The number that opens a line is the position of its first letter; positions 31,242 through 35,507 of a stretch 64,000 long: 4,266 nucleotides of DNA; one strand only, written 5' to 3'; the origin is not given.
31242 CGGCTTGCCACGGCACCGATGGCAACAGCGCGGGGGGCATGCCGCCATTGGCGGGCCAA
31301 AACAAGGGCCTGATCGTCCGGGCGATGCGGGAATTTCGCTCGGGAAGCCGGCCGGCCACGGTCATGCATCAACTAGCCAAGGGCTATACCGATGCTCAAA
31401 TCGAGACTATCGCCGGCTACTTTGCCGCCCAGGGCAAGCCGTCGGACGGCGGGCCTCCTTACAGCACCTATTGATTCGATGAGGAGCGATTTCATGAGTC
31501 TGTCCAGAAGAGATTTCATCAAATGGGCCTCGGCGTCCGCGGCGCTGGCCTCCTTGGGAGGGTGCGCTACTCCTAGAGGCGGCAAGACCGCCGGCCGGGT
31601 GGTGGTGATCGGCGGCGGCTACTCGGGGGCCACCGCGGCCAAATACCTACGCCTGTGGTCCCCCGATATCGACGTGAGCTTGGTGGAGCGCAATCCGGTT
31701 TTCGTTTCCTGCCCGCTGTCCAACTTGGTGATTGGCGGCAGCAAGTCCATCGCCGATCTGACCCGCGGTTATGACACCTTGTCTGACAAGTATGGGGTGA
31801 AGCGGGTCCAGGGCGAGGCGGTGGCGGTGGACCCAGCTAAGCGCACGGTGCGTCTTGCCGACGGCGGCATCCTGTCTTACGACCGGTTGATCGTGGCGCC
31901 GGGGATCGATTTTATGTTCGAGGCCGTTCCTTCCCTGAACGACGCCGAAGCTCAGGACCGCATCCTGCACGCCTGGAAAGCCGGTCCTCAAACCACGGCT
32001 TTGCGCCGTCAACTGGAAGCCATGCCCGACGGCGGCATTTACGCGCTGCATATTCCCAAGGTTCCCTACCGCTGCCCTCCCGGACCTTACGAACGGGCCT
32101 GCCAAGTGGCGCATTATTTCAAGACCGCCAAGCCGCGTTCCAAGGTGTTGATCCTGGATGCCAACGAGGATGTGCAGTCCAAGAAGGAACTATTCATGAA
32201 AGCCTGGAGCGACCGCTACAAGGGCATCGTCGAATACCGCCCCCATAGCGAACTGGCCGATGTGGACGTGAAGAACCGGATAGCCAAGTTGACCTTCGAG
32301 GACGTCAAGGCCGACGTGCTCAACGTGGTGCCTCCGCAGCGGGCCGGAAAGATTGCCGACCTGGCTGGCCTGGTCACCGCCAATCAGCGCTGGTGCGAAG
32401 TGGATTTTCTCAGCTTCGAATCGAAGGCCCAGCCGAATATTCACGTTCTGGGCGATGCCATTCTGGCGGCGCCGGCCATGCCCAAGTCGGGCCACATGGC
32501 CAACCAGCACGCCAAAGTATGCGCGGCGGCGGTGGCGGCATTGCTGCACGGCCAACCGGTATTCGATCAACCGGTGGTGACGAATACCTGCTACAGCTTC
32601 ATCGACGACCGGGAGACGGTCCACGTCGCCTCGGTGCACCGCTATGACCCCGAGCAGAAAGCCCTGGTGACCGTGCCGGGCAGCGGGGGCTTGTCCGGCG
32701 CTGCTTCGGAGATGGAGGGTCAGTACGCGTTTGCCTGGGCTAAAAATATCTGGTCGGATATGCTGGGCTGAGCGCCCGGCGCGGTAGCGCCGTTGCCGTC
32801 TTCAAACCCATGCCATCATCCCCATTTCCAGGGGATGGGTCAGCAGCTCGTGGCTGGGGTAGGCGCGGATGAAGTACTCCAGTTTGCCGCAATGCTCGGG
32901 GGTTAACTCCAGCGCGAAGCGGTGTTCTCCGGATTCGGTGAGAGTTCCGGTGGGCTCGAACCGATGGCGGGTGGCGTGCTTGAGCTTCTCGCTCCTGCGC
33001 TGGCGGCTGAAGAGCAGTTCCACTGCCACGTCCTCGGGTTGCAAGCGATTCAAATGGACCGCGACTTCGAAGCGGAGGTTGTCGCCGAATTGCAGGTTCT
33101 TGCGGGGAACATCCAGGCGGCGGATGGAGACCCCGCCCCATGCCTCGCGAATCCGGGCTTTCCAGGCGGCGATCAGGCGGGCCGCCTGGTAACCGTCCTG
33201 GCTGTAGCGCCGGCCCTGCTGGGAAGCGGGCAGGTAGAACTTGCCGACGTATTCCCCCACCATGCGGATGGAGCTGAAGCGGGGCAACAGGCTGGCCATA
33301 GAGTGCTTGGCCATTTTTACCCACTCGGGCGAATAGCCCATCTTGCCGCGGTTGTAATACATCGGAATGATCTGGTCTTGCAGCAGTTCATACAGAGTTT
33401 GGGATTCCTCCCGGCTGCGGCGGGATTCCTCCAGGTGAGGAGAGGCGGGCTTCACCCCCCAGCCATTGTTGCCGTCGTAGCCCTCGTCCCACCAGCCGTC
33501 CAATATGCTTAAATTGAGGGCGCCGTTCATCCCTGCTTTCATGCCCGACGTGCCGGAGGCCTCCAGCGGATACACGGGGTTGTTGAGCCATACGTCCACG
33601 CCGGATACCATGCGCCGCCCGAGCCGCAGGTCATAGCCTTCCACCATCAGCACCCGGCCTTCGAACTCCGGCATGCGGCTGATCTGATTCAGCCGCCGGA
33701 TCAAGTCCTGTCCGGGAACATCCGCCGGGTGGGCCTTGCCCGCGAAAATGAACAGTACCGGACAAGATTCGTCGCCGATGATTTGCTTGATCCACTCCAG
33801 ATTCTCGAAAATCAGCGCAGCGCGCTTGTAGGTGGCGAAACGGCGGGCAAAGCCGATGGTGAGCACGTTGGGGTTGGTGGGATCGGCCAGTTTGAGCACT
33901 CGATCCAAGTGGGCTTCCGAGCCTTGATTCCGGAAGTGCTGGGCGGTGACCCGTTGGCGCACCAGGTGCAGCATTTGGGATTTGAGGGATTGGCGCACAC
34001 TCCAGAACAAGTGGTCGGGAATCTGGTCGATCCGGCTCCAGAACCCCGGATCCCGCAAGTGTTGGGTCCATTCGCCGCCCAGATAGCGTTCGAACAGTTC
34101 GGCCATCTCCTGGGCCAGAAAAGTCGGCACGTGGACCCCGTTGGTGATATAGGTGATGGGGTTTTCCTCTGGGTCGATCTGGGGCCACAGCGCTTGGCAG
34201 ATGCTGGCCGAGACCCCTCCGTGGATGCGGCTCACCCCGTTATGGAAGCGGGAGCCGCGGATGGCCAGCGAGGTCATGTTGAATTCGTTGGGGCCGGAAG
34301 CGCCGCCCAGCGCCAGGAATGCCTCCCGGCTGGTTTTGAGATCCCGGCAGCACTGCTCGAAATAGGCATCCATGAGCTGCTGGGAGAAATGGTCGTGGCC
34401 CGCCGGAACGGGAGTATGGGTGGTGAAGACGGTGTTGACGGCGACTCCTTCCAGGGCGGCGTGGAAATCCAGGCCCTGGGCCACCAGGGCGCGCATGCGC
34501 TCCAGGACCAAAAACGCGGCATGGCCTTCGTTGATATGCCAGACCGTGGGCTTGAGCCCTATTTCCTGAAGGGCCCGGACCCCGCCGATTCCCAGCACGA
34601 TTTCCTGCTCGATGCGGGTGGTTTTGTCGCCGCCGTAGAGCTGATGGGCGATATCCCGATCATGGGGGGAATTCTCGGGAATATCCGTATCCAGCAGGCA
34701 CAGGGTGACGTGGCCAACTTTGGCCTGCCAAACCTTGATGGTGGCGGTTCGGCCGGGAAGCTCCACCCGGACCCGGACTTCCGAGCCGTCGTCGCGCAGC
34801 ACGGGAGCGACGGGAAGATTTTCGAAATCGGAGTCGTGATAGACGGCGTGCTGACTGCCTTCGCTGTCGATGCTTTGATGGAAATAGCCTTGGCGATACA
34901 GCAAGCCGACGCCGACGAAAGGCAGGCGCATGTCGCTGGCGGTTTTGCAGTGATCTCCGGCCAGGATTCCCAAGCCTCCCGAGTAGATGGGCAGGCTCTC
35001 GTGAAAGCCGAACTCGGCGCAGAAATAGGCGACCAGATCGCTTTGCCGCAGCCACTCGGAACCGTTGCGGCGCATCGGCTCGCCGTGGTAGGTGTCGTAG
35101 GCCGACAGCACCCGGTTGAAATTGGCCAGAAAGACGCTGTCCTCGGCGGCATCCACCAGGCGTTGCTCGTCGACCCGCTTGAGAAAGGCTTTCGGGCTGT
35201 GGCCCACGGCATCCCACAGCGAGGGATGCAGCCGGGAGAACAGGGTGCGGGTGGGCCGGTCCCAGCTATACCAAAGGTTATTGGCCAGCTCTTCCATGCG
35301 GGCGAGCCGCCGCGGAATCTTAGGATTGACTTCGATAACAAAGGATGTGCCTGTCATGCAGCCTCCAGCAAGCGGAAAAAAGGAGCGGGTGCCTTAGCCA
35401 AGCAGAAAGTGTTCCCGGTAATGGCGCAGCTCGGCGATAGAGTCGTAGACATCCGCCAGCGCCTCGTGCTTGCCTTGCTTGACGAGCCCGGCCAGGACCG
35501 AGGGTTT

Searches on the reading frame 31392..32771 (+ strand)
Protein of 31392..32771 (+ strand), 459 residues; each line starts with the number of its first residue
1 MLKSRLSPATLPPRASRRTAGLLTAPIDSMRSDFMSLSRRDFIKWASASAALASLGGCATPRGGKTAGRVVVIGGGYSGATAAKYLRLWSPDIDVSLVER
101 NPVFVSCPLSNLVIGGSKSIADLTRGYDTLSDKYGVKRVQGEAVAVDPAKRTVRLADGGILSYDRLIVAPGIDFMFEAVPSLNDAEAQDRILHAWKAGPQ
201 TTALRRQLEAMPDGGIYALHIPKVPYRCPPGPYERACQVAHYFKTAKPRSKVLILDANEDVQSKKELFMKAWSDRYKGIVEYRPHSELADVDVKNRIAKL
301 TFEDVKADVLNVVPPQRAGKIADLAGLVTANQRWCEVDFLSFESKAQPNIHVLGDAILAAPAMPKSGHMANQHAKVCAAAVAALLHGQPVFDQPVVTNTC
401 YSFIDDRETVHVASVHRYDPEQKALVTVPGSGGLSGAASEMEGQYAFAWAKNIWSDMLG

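Call 42: search_protein_families(library=pfam, proteins=[window:31392-32771:+], max_evalue=0.00001)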
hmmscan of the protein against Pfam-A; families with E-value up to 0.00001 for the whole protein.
window:31392-32771:+ (459 aa): 3 families
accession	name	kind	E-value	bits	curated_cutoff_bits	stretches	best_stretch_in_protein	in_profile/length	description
PF21706.3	FCSD_central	-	1.2e-43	148.4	27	1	201-314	1-116/116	Sulfide dehydrogenase [flavocytochrome c] flavoprotein chain, central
PF09242.17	FCSD-flav_bind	-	1.8e-22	79.9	26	1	393-458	2-71/71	Flavocytochrome c sulphide dehydrogenase, flavin-binding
PF07992.20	Pyr_redox_2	-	8.1e-12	45.6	26.1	1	69-172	2-109/291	Pyridine nucleotide-disulphide oxidoreductase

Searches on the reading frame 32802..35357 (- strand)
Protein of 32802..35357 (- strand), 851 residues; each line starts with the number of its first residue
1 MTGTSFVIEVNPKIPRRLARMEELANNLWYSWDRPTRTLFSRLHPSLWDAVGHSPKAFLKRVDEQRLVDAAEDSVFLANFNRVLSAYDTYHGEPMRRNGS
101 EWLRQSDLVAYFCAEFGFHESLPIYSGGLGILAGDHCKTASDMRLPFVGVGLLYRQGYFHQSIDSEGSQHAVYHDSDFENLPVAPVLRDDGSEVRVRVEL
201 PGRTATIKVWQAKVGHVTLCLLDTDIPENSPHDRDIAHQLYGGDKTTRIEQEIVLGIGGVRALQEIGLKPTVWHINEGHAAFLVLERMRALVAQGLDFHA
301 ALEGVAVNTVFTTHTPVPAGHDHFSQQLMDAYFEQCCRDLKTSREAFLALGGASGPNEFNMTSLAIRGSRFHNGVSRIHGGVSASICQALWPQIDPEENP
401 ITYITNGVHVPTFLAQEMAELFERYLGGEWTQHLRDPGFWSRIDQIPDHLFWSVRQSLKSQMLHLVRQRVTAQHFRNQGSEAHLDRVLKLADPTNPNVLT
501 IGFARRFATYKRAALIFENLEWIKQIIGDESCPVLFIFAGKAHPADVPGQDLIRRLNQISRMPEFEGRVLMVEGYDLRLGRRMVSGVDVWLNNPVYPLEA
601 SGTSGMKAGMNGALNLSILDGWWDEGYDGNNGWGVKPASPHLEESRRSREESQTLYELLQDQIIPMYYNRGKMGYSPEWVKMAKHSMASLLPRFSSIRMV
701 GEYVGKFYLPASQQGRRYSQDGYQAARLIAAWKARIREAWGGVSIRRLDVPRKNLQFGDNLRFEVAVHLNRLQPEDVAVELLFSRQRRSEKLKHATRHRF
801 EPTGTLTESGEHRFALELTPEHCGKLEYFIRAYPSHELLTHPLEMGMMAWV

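Call 59: search_protein_families(library=pfam, proteins=[window:32802-35357:-], max_evalue=0.00001)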
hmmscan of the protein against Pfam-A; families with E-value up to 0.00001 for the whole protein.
window:32802-35357:- (851 aa): 2 families
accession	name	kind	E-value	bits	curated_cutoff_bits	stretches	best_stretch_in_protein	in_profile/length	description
PF11897.13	DUF3417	-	8e-31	107.2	25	1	14-122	1-109/109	Protein of unknown function (DUF3417)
PF00343.26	Phosphorylase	-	3.1e-27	95.6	27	1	272-621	219-579/713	Carbohydrate phosphorylase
